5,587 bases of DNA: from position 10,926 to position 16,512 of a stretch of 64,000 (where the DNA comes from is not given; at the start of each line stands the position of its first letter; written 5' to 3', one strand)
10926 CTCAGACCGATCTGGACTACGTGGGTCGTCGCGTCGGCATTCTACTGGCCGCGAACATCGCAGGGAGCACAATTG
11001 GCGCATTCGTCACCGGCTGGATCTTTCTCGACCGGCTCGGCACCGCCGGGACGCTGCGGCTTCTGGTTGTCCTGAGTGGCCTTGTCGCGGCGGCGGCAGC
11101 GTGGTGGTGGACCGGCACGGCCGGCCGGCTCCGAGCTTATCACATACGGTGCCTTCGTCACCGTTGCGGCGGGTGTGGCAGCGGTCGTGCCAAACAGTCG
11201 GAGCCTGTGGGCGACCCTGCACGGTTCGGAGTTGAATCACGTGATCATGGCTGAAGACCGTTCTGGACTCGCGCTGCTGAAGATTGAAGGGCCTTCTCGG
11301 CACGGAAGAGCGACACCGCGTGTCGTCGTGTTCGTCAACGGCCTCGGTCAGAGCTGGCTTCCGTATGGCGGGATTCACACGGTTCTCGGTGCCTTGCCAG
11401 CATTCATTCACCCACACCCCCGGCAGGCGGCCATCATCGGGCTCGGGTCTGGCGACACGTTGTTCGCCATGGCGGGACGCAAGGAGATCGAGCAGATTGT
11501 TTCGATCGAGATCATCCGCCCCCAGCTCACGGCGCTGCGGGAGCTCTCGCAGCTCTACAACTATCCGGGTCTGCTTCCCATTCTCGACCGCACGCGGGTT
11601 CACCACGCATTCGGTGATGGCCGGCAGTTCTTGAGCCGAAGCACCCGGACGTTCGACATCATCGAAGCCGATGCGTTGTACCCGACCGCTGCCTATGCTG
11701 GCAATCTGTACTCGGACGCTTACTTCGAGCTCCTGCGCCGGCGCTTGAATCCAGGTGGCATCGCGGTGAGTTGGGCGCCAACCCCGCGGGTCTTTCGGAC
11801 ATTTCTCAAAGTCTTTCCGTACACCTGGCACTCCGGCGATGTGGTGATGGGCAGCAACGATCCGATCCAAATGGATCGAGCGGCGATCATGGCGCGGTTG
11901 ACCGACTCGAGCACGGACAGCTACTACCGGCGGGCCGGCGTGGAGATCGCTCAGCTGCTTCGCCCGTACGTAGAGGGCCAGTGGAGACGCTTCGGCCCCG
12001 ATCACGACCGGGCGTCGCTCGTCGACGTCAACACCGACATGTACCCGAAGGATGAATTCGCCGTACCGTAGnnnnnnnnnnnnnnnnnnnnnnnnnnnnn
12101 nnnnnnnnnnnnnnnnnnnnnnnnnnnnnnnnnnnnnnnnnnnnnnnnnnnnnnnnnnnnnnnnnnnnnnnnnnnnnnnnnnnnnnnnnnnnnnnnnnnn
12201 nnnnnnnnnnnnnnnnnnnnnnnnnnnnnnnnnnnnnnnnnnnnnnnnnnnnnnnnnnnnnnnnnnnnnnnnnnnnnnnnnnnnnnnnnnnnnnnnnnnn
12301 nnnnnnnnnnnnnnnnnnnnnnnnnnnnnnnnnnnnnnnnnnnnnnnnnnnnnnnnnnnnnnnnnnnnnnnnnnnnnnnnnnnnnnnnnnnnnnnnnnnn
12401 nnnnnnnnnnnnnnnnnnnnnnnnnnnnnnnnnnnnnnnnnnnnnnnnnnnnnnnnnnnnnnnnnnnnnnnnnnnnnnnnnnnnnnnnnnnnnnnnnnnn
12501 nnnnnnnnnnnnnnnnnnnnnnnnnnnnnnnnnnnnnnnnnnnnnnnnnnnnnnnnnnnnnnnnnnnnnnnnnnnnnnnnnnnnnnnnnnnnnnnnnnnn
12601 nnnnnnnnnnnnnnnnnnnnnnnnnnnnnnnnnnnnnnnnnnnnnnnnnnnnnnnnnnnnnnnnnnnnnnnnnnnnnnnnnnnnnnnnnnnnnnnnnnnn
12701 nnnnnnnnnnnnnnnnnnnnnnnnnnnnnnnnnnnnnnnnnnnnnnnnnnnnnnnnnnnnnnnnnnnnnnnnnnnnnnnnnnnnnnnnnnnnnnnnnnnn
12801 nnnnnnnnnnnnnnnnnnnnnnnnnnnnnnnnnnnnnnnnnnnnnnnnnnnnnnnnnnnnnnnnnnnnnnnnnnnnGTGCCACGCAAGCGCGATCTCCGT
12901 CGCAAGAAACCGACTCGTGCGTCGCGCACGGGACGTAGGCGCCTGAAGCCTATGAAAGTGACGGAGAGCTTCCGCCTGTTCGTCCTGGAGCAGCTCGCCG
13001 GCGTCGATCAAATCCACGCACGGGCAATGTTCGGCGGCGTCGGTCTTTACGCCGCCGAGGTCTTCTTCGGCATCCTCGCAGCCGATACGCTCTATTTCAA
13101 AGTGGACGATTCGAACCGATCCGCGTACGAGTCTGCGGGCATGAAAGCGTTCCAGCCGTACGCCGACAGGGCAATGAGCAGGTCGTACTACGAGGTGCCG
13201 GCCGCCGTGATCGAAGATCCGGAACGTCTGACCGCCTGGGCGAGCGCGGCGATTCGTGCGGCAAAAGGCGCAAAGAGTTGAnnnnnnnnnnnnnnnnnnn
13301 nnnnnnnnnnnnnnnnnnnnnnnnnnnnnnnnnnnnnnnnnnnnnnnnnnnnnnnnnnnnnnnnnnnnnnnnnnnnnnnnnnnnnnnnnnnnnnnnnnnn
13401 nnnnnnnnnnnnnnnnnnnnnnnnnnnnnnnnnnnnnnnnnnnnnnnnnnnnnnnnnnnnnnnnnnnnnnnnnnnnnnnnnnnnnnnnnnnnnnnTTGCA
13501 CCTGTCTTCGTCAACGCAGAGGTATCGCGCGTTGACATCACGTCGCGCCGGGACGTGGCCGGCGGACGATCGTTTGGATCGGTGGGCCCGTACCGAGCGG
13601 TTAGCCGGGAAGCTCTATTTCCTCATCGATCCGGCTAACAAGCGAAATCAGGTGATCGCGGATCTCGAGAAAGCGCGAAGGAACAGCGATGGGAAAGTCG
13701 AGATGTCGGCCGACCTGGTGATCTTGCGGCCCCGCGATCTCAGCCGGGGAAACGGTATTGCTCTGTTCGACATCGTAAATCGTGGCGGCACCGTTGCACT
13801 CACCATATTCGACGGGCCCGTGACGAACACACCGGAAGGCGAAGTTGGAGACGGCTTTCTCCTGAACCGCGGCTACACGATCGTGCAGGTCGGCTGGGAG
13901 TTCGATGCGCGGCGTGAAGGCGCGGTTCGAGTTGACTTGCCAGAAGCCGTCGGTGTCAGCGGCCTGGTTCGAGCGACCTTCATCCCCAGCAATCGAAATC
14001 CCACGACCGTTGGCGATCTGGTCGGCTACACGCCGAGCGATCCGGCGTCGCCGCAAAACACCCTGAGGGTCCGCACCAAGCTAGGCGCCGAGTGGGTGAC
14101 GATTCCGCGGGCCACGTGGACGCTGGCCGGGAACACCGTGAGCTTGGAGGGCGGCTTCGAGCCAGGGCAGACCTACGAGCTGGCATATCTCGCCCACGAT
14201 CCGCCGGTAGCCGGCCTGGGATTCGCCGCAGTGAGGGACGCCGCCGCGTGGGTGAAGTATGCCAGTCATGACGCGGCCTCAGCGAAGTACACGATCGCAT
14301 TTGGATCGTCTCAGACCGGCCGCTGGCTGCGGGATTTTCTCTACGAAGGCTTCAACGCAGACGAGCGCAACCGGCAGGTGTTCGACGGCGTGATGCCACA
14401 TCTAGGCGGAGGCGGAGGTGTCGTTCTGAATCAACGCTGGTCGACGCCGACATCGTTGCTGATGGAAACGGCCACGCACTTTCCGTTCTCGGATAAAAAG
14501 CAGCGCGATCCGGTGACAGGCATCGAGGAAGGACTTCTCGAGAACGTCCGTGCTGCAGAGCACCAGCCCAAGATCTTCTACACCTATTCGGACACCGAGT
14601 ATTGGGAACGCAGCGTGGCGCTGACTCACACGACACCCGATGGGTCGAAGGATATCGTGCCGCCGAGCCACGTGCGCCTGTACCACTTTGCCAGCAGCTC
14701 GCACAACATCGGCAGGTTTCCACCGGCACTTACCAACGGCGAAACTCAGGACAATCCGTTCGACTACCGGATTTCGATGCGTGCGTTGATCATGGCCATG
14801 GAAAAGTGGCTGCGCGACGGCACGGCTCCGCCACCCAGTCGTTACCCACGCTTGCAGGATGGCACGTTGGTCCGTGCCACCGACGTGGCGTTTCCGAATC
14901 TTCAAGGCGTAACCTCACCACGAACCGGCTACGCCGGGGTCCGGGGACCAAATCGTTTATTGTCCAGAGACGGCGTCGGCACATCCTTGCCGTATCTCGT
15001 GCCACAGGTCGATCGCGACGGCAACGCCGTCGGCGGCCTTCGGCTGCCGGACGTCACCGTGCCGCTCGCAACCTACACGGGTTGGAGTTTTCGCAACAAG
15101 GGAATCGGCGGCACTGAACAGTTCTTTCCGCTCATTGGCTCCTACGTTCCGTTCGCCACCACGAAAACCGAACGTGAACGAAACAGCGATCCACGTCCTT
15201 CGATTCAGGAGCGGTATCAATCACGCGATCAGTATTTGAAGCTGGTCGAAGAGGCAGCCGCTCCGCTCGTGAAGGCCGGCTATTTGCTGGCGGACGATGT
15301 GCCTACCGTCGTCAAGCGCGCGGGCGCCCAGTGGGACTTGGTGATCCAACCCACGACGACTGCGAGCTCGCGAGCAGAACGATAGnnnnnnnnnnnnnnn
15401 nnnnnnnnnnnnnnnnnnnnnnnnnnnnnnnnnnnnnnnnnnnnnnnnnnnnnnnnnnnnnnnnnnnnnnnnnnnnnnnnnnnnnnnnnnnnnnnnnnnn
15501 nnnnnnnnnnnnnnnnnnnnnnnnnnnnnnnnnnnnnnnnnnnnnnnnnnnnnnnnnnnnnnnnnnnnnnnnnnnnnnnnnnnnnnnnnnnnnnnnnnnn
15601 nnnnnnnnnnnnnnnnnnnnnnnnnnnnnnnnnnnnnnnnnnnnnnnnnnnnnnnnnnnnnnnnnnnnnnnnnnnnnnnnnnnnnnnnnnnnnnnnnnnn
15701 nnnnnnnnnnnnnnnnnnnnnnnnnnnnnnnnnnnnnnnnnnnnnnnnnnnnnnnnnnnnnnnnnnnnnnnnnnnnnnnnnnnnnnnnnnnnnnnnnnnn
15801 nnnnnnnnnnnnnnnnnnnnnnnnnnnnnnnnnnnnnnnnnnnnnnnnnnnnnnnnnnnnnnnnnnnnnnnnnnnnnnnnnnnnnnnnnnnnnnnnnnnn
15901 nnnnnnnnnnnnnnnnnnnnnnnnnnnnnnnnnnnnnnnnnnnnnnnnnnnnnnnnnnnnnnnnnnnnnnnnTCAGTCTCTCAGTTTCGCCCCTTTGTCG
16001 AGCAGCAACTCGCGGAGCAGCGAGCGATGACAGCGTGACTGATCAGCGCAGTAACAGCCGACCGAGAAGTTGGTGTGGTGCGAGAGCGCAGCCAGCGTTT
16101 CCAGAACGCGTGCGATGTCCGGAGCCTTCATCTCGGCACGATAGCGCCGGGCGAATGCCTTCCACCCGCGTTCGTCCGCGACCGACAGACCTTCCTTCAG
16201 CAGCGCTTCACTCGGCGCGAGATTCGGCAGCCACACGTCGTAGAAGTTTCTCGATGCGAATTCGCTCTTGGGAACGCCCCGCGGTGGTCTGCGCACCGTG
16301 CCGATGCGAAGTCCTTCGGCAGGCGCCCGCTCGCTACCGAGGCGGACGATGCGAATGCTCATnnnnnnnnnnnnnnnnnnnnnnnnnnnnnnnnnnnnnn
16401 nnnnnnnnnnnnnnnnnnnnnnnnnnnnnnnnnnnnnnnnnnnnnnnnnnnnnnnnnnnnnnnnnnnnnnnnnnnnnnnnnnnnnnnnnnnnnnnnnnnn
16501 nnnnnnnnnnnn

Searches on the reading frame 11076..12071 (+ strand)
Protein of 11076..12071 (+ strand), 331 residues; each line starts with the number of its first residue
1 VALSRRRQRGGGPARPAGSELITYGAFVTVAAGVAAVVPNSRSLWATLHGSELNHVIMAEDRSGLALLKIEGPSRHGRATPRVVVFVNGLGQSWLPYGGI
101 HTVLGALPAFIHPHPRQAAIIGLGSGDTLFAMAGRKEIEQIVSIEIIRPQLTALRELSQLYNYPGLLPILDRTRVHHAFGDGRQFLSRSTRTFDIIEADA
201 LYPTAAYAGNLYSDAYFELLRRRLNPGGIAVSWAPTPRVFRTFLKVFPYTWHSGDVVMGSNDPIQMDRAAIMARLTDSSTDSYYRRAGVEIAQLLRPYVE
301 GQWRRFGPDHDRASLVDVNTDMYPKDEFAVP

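Call 23: search_protein_families(library=pfam, proteins=[window:11076-12071:+], max_evalue=0.001)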
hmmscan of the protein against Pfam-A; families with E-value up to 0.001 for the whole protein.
window:11076-12071:+ (331 aa): 1 family
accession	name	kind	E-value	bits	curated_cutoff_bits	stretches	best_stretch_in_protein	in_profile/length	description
PF01564.23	Spermine_synth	-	2.3e-11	44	22.9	1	101-233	5-131/186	Spermine/spermidine synthase domain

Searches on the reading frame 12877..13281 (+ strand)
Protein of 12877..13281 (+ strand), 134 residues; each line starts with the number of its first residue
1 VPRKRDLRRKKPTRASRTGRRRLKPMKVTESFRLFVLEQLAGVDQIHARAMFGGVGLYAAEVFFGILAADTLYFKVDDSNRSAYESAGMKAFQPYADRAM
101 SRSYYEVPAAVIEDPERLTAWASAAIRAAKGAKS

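Call 24: search_protein_families(library=pfam, proteins=[window:12877-13281:+], max_evalue=0.001)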
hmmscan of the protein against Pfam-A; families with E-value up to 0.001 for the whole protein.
window:12877-13281:+ (134 aa): 1 family
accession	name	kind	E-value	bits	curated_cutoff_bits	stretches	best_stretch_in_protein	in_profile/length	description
PF04993.18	TfoX_N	-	2.3e-26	92.2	30.1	1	38-129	1-91/91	TfoX N-terminal domain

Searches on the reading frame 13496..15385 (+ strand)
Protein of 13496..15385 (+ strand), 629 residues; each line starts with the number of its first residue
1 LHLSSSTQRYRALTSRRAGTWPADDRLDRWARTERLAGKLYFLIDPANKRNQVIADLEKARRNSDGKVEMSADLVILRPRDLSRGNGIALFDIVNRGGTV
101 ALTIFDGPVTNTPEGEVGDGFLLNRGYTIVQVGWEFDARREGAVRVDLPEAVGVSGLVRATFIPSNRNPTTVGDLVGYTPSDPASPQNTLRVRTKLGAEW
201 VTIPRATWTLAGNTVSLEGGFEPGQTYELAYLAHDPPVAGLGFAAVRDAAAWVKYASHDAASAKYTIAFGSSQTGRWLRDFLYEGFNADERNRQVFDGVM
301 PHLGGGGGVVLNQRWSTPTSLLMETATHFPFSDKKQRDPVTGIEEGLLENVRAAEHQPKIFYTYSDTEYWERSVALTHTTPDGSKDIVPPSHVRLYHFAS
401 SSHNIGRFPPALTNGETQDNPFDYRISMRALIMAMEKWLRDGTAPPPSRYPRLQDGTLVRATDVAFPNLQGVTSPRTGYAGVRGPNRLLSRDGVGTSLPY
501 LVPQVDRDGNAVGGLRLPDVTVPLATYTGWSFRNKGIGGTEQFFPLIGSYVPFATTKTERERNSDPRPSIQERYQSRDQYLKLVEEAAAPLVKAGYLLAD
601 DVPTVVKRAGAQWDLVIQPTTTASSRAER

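Call 24: search_protein_families(library=pfam, proteins=[window:13496-15385:+], max_evalue=0.001)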
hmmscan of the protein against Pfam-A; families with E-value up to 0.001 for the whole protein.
window:13496-15385:+ (629 aa): 1 family
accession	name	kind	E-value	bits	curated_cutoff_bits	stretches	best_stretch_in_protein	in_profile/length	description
PF20091.5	Abhydrolase_10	-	1.5e-45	156.4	23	1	232-606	139-428/429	Alpha/beta hydrolase domain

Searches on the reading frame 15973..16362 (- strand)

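Call 24: search_protein_families(library=pfam, proteins=[window:15973-16362:-], max_evalue=0.001)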
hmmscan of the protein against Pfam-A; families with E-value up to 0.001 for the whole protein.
window:15973-16362:- (129 aa): 3 families
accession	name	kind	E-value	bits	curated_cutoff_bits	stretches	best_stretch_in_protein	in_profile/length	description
PF22751.1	DUF488-N3a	-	4.8e-45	153.1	27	1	3-123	1-117/118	Active DUF488-N3 subclade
PF04343.18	DUF488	-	1.2e-15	58.7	22.2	1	12-120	8-121/121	Domain of unknown function DUF488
PF22752.1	DUF488-N3i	-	4.6e-08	34.1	27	1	3-123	2-114/131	Inactive DUF488-N3 subclade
